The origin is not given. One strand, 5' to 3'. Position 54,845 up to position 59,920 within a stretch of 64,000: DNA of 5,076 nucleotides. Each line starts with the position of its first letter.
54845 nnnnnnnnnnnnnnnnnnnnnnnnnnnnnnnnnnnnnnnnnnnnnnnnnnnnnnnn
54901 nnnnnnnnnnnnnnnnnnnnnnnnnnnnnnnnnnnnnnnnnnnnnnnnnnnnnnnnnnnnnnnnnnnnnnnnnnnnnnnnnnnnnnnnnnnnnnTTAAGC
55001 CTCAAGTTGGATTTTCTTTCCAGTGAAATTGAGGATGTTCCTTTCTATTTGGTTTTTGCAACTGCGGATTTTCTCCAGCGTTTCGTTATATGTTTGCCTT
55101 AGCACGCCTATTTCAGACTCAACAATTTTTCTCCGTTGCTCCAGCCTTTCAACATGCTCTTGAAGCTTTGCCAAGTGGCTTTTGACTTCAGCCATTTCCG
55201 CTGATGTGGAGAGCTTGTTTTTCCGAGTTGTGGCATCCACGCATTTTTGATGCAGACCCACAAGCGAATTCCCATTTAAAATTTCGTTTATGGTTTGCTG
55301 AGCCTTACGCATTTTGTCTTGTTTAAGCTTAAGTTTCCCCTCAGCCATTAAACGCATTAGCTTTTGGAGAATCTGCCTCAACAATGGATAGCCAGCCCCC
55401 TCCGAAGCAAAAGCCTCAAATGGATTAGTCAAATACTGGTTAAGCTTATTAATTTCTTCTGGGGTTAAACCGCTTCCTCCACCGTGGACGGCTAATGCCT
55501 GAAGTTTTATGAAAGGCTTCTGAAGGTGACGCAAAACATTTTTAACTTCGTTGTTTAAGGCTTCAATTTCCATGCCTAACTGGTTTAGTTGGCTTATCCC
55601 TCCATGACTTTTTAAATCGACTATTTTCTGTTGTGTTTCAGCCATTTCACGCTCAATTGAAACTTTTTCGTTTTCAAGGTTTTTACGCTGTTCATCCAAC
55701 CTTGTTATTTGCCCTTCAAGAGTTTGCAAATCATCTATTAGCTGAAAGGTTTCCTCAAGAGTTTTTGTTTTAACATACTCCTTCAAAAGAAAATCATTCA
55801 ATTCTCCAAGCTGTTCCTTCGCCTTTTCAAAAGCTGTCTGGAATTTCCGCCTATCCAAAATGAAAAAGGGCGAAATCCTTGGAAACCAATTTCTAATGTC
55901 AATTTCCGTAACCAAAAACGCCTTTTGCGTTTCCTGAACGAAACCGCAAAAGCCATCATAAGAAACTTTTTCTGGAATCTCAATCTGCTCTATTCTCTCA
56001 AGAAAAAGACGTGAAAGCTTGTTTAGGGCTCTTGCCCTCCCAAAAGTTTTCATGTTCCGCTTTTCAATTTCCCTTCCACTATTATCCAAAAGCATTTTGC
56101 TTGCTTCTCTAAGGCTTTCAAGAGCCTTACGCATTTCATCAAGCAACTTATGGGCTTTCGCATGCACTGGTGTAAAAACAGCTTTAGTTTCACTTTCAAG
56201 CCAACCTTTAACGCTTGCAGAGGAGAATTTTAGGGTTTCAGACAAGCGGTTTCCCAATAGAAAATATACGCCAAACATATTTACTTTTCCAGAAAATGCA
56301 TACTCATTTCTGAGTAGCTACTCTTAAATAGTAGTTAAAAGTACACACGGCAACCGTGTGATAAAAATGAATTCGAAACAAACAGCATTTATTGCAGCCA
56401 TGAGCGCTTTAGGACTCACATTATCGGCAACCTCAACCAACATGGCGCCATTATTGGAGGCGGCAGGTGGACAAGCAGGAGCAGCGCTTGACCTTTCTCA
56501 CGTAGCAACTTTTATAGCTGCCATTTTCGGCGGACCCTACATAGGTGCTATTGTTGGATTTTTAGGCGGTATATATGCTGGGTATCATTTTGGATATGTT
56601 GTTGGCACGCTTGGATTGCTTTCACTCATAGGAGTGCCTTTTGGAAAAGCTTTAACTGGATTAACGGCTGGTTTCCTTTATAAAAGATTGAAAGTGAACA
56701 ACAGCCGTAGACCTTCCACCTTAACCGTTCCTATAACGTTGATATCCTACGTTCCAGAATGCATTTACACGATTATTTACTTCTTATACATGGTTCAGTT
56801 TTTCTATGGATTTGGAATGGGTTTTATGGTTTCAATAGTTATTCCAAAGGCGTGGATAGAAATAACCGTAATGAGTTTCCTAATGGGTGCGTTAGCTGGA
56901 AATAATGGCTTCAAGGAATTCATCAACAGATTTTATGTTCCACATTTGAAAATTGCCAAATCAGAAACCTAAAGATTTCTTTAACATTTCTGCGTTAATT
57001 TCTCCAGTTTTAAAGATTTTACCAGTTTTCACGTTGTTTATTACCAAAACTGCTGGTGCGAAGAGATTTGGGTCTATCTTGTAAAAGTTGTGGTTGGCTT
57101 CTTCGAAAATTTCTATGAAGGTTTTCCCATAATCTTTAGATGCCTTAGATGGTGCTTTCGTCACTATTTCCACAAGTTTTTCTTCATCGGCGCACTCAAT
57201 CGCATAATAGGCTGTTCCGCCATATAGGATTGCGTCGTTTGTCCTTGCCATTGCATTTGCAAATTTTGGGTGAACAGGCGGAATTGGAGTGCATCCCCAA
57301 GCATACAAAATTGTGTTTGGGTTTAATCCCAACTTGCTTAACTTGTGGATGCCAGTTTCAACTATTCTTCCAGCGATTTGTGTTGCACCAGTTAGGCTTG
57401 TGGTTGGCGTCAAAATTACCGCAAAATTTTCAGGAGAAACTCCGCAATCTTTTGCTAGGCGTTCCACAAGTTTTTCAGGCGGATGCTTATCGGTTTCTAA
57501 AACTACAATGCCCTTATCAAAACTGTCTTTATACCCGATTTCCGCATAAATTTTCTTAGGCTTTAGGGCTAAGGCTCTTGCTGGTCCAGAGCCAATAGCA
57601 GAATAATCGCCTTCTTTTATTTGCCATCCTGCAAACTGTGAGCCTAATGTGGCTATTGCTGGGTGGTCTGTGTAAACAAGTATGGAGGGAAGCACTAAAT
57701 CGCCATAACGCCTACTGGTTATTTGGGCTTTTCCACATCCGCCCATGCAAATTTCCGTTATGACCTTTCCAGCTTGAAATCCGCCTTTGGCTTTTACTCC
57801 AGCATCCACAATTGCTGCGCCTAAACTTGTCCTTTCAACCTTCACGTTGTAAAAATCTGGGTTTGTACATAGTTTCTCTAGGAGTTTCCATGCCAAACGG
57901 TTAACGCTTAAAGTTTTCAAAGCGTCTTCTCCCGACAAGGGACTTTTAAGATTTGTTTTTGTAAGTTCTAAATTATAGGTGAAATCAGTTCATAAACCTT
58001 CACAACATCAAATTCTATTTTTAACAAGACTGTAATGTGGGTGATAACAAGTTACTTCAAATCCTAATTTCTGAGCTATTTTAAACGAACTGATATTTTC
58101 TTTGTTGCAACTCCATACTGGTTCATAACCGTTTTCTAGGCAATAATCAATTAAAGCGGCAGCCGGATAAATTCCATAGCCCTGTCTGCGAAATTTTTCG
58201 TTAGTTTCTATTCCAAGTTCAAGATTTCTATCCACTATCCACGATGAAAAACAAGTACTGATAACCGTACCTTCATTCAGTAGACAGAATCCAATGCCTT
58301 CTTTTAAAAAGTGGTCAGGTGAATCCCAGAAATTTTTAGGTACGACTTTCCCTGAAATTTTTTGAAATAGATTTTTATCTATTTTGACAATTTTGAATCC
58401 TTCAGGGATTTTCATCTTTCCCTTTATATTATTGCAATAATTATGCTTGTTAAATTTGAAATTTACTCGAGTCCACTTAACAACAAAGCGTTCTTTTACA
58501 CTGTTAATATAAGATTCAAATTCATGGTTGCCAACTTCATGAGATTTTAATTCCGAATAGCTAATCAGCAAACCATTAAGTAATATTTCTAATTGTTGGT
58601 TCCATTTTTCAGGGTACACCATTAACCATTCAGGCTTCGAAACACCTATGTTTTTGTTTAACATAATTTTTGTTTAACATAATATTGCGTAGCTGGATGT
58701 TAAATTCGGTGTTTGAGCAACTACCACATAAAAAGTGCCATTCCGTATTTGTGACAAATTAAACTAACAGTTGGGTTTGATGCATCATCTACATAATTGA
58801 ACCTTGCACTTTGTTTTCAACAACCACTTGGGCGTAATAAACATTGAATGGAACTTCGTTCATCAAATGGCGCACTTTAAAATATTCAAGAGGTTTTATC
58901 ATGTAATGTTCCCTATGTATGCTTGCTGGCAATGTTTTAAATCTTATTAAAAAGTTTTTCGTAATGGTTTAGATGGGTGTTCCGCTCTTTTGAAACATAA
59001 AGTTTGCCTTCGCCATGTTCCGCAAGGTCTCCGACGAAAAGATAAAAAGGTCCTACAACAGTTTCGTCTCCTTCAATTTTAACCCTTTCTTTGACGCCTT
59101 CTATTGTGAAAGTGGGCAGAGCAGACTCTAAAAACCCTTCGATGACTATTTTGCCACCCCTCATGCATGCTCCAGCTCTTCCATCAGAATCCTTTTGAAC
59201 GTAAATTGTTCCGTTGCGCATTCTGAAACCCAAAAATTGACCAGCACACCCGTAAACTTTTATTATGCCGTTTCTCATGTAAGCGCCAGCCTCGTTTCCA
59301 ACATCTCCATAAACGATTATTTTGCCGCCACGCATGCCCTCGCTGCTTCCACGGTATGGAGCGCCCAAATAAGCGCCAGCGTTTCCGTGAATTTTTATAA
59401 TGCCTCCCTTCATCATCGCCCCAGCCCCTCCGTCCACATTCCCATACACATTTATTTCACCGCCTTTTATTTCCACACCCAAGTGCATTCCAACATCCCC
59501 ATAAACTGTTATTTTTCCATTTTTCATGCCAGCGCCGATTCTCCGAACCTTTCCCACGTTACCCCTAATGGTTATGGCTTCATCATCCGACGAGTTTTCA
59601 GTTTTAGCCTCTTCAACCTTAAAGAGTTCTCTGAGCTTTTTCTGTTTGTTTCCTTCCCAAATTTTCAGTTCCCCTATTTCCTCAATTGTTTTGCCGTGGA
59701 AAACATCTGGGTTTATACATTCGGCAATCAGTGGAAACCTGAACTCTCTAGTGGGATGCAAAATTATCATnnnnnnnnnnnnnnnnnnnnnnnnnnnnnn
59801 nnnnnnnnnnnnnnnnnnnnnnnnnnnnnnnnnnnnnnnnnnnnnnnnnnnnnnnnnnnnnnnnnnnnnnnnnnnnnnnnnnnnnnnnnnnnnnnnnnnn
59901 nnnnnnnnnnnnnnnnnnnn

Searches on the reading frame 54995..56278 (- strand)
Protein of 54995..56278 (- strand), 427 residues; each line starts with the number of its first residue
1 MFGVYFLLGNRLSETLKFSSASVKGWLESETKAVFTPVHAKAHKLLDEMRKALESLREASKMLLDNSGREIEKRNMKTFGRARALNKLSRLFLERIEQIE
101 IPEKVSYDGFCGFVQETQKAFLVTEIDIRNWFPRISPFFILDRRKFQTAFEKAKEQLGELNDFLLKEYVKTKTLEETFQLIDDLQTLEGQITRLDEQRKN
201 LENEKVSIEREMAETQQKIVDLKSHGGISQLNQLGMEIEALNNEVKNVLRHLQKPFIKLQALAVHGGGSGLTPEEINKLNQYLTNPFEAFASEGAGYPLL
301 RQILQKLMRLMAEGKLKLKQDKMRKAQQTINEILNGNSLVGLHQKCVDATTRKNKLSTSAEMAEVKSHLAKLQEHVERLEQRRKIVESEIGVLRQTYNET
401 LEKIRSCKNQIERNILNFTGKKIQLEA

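Call 9: search_protein_families(library=pfam, proteins=[window:54995-56278:-], max_evalue=0.001)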
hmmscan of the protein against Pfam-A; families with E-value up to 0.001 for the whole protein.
window:54995-56278:- (427 aa): 0 families

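Call 28: search_protein_families(library=pfam, proteins=[window:54995-56278:-], max_evalue=1)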
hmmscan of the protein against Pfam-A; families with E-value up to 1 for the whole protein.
window:54995-56278:- (427 aa): 11 families
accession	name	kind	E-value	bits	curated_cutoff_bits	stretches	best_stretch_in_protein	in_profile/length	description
PF00616.24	RasGAP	-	0.0014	19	28.3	1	274-411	17-130/207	GTPase-activator protein for Ras-like GTPase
PF09762.14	CCDC93_CC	-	0.0036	16.8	30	1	147-247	163-266/429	CCDC93 coiled-coil domain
PF23991.1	DUF7310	-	0.0049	17.8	40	1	353-413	16-72/83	Coiled-coil region of unknown function (DUF7310)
PF07175.16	Osteoregulin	-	0.026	15.2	22.1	1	296-385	47-136/160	Osteoregulin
PF13600.11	DUF4140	-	0.058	14.3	27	1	350-393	53-98/98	N-terminal domain of unknown function (DUF4140)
PF04977.20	DivIC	-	0.067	13.4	28.9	1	362-405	19-62/80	Septum formation initiator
PF25058.1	ARM_TT21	-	0.12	12.8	27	0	33-97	7-65/155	Tetratricopeptide repeat protein 21 ARM repeat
PF05615.18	THOC7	-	0.31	11.8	28.7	0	194-224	71-101/136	Tho complex subunit 7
PF06419.17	COG6_N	-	0.36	11.4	27.4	0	198-254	13-65/114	Conserved oligomeric complex COG6, N-terminal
PF16888.10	YwqH-like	-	0.47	11.1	33.7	0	179-253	14-87/123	YwqH-like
PF11083.13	Relaxase_C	-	0.96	10.1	30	1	301-390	25-116/125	C-terminal helical hairpin domain from relaxase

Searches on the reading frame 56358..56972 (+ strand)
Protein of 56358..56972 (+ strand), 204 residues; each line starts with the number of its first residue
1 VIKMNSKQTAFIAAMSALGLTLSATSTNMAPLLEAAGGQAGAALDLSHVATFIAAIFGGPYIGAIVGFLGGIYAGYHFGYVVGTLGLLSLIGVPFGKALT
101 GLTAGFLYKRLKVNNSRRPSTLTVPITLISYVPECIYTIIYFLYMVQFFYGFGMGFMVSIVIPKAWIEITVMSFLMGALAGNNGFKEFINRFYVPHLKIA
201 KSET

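Call 24: search_protein_families(library=pfam, proteins=[window:56358-56972:+], max_evalue=0.001)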
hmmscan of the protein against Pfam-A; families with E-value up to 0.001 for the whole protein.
window:56358-56972:+ (204 aa): 2 families
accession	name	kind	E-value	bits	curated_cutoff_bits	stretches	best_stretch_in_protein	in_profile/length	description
PF12822.12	ECF_trnsprt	-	1.9e-06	28.5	30.7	1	10-176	4-165/169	ECF transporter, substrate-specific component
PF07694.17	5TM-5TMR_LYT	-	2.8e-05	24.2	24.6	1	7-144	17-133/169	5TMR of 5TMR-LYT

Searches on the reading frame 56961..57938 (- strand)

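Call 24: search_protein_families(library=pfam, proteins=[window:56961-57938:-], max_evalue=0.001)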
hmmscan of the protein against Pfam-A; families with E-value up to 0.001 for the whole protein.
window:56961-57938:- (325 aa): 1 family
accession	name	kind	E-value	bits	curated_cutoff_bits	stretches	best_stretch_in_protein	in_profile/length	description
PF02289.21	MCH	-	1e-120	403.2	25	1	11-322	1-310/311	Cyclohydrolase (MCH)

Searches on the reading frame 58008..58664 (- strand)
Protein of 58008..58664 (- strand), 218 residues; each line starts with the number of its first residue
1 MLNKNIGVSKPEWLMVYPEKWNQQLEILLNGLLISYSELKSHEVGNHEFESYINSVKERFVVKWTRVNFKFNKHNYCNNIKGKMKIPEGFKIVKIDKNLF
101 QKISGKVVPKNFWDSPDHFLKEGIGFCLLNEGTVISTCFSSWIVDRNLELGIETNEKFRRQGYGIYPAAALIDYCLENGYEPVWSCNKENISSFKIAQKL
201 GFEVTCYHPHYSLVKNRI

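Call 28: search_protein_families(library=pfam, proteins=[window:58008-58664:-], max_evalue=1)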
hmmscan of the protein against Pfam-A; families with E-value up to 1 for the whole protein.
window:58008-58664:- (218 aa): 7 families
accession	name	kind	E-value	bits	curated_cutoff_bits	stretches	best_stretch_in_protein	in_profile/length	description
PF12746.13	GNAT_acetyltran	-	1.2e-32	114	26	1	46-206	75-238/243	GNAT acetyltransferase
PF13302.13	Acetyltransf_3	-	1.4e-07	32.7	25.4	1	122-203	52-138/138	Acetyltransferase (GNAT) domain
PF08445.16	FR47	-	1.8e-05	25.1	22.1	1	151-205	26-80/86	FR47-like protein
PF00583.31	Acetyltransf_1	-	3.8e-05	24.4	20.7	1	121-202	31-116/116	Acetyltransferase (GNAT) family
PF14169.11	YdjO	-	0.0066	16.6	27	1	64-85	29-50/59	Cold-inducible protein YdjO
PF20559.3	DUF6770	-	0.044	12.7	27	1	108-166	272-333/520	Family of unknown function (DUF6770)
PF01417.26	ENTH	-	0.17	12.3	24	1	165-200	58-93/124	ENTH domain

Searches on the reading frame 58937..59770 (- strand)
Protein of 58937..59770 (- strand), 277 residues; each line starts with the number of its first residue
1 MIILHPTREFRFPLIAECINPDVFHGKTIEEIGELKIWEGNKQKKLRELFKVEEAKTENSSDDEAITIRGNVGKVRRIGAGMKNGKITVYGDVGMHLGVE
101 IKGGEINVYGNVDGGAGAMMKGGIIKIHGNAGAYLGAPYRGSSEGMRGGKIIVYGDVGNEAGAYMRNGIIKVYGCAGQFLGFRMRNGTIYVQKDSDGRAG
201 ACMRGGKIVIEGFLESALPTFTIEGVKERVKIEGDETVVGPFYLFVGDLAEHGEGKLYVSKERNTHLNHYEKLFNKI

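Call 28: search_protein_families(library=pfam, proteins=[window:58937-59770:-], max_evalue=1)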
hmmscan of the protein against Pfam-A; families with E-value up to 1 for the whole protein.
window:58937-59770:- (277 aa): 1 family
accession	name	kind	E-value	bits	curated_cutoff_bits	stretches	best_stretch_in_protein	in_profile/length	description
PF01493.24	GXGXG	-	2e-07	31.2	32.5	3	170-213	34-78/190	GXGXG motif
